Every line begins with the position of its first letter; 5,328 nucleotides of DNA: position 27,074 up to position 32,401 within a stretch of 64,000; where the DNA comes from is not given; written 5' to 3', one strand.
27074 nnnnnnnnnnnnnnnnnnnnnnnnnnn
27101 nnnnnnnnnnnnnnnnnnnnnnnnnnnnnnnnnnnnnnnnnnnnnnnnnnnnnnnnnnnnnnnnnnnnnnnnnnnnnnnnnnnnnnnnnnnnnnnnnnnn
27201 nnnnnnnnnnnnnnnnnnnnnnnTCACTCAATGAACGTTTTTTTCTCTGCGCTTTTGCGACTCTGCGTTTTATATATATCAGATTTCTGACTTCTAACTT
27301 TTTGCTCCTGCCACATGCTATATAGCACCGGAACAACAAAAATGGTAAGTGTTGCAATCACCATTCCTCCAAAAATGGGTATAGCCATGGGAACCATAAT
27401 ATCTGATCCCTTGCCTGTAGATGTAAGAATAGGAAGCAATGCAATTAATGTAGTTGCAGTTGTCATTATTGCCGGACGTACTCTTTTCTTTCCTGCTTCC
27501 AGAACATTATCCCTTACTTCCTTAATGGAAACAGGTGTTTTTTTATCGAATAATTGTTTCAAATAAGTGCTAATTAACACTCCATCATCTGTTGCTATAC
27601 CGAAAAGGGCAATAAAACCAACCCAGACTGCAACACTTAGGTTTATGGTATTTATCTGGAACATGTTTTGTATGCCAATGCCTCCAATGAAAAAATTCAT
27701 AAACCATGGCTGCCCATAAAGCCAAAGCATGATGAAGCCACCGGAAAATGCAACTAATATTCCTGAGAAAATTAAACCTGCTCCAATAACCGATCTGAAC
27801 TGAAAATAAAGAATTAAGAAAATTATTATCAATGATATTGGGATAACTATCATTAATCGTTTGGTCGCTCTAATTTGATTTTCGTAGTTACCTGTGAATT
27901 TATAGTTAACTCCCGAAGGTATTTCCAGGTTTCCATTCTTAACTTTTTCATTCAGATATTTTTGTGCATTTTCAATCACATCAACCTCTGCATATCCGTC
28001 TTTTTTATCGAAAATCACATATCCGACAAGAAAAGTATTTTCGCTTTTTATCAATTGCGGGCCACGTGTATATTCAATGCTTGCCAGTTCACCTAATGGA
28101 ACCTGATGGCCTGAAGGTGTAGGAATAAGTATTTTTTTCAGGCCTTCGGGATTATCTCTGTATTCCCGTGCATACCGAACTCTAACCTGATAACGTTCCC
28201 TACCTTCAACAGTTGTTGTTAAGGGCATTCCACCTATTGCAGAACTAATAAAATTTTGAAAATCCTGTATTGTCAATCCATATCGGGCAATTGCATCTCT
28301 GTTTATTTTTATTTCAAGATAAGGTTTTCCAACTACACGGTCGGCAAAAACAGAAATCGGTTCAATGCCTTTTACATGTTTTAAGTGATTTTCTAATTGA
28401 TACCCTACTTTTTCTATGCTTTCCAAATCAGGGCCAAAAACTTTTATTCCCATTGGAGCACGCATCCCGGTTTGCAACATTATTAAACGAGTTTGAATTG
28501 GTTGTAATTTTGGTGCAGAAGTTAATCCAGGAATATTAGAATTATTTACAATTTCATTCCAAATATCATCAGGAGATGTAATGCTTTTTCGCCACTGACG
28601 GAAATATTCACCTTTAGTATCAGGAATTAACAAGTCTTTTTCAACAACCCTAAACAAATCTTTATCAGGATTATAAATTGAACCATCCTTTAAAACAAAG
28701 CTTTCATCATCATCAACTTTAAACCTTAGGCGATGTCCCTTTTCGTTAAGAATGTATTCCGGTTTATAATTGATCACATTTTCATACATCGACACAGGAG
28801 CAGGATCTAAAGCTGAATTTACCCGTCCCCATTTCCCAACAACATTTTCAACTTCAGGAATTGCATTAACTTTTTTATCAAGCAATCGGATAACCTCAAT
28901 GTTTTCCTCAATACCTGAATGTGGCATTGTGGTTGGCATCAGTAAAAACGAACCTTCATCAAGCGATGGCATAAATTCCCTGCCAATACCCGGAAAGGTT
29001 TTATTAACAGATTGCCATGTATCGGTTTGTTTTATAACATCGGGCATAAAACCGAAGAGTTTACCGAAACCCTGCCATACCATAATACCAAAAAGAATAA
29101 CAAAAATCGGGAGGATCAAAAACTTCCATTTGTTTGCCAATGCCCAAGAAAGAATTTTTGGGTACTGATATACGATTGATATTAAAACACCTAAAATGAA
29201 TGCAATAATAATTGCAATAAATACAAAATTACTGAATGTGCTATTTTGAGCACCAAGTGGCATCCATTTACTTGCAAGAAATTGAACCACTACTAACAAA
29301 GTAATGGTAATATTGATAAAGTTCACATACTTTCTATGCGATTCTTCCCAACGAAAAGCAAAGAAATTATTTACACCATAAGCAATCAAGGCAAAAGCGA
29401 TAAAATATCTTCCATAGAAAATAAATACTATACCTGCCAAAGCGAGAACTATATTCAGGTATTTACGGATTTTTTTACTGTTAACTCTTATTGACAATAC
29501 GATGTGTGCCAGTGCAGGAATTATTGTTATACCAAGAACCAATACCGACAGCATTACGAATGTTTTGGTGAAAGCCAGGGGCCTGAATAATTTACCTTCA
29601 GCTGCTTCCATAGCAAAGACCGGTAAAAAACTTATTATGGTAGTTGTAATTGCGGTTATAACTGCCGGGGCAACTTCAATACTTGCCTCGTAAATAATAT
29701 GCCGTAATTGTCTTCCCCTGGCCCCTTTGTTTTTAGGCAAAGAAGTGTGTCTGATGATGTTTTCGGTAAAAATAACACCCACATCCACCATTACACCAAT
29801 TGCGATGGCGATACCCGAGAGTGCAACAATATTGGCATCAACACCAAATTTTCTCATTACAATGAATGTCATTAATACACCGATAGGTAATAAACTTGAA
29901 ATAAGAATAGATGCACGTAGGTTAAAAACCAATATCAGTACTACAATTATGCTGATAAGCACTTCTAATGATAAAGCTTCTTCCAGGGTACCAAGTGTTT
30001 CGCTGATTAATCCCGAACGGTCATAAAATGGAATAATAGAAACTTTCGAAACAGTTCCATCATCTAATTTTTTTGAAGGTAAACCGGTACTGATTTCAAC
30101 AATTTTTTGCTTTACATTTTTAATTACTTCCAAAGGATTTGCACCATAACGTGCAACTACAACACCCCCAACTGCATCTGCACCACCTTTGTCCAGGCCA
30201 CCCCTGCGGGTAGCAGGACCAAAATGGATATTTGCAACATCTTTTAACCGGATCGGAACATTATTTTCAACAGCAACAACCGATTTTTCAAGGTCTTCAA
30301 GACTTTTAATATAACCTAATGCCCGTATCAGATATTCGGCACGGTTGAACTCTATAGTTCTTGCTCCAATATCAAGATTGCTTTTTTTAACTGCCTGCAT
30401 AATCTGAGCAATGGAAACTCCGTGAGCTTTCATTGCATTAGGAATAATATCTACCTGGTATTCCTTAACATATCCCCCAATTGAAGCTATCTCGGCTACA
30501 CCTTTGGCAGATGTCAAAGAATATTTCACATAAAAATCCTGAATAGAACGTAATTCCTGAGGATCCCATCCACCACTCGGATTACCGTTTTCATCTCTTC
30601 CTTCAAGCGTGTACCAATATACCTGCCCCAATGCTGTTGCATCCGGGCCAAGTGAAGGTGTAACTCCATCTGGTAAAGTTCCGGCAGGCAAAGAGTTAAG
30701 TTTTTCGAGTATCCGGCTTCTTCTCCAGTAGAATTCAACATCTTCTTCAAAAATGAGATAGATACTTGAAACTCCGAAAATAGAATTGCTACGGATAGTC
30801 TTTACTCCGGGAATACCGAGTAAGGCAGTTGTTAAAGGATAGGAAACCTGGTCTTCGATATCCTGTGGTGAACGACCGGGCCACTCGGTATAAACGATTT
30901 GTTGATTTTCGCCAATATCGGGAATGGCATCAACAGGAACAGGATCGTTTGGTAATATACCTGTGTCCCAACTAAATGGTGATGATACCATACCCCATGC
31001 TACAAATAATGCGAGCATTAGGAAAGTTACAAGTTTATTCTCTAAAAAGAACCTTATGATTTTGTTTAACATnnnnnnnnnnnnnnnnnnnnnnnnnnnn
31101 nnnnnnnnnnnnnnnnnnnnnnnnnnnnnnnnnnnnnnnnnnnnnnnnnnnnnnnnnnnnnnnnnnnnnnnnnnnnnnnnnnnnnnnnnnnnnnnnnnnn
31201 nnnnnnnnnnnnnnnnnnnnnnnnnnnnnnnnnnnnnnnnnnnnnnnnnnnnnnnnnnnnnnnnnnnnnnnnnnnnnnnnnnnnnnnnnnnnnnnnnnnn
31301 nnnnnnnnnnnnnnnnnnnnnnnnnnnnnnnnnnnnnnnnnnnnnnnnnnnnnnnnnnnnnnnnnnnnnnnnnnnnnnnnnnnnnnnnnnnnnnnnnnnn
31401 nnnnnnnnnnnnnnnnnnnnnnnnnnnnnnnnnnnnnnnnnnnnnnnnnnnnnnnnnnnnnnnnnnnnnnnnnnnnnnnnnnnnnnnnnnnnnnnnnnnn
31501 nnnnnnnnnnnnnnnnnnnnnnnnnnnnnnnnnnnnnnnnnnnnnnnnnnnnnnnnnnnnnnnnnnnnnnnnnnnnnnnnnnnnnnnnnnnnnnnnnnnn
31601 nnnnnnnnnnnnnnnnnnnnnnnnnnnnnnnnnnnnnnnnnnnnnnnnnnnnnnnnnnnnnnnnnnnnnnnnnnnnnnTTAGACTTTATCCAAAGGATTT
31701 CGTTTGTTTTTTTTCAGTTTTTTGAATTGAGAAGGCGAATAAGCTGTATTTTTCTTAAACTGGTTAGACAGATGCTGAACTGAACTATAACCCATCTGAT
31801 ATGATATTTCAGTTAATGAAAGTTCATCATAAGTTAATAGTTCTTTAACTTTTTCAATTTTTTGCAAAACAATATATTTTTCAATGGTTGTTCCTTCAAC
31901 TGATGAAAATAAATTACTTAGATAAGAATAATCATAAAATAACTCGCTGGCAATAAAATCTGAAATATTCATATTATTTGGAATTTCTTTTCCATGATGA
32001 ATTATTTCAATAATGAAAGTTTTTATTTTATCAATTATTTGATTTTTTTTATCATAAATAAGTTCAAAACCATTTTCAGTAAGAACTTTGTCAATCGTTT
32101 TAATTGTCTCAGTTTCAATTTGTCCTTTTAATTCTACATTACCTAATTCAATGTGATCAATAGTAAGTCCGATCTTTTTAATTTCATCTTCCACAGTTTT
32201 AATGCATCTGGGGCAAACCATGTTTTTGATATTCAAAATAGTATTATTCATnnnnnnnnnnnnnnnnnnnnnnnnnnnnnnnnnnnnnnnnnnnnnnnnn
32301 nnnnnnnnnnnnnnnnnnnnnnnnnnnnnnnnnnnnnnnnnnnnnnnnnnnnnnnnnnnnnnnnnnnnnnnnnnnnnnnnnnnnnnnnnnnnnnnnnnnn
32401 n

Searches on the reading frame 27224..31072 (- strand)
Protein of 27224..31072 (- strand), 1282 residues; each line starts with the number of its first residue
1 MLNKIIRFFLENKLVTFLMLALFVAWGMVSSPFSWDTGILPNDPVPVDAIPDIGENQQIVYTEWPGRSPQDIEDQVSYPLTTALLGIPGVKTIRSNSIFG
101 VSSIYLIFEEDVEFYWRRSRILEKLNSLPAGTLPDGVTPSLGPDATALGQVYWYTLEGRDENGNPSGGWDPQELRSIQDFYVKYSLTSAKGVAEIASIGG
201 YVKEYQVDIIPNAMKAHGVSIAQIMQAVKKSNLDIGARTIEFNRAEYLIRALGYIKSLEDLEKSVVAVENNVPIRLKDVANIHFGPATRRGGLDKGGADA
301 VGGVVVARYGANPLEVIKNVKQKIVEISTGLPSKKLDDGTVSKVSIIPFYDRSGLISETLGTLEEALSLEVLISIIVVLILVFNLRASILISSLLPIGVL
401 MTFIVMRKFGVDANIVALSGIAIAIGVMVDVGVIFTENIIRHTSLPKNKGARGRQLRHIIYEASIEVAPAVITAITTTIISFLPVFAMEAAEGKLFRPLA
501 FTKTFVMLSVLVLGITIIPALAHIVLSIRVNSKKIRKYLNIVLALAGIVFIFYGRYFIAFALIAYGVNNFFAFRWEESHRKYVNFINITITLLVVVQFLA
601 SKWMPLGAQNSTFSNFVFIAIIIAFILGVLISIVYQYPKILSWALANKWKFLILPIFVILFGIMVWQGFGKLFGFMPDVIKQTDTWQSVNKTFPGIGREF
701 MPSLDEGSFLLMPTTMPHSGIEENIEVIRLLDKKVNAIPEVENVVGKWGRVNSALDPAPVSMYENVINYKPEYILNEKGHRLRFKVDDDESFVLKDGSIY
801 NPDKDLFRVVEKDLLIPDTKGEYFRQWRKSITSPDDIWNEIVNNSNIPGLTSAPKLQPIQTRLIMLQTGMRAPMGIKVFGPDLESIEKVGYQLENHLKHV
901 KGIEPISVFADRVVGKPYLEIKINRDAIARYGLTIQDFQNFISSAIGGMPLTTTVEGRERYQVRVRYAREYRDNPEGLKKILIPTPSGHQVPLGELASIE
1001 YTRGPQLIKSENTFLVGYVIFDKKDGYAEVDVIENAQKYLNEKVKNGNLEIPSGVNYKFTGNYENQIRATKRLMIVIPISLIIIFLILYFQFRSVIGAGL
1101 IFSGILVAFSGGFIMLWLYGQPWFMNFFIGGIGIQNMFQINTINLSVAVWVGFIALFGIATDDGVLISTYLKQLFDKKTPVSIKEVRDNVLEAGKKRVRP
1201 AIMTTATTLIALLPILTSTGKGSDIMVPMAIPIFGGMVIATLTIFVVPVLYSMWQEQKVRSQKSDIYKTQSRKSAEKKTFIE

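Call 10: search_protein_families(library=pfam, proteins=[window:27224-31072:-], max_evalue=0.01)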
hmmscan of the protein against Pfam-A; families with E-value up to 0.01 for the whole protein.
window:27224-31072:- (1282 aa): 2 families
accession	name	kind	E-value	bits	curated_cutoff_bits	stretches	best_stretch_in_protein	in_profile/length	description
PF00873.25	ACR_tran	-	2.6e-178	595.3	28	4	37-551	22-500/1021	AcrB/AcrD/AcrF family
PF02355.23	SecD_SecF_C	-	0.00076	19.4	20.5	1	1137-1255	74-187/189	Protein export membrane protein SecD/SecF, C-terminal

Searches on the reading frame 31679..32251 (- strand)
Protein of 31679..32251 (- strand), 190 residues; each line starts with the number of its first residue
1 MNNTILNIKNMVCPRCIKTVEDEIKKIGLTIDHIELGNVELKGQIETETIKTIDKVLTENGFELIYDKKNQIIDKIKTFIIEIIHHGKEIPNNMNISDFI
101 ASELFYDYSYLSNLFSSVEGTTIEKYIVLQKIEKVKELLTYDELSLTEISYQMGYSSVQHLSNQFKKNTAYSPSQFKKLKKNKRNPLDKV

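Call 67: search_protein_families(library=pfam, proteins=[window:31679-32251:-], max_evalue=0.00001)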
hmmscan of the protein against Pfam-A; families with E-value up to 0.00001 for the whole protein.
window:31679-32251:- (190 aa): 2 families
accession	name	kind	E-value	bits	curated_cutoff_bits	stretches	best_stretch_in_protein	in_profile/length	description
PF12833.13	HTH_18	-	2.6e-16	60.1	33.6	1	100-178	1-79/80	Helix-turn-helix domain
PF00165.29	HTH_AraC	-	2.6e-10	40.6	26.6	0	143-176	8-40/42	Bacterial regulatory helix-turn-helix proteins, AraC family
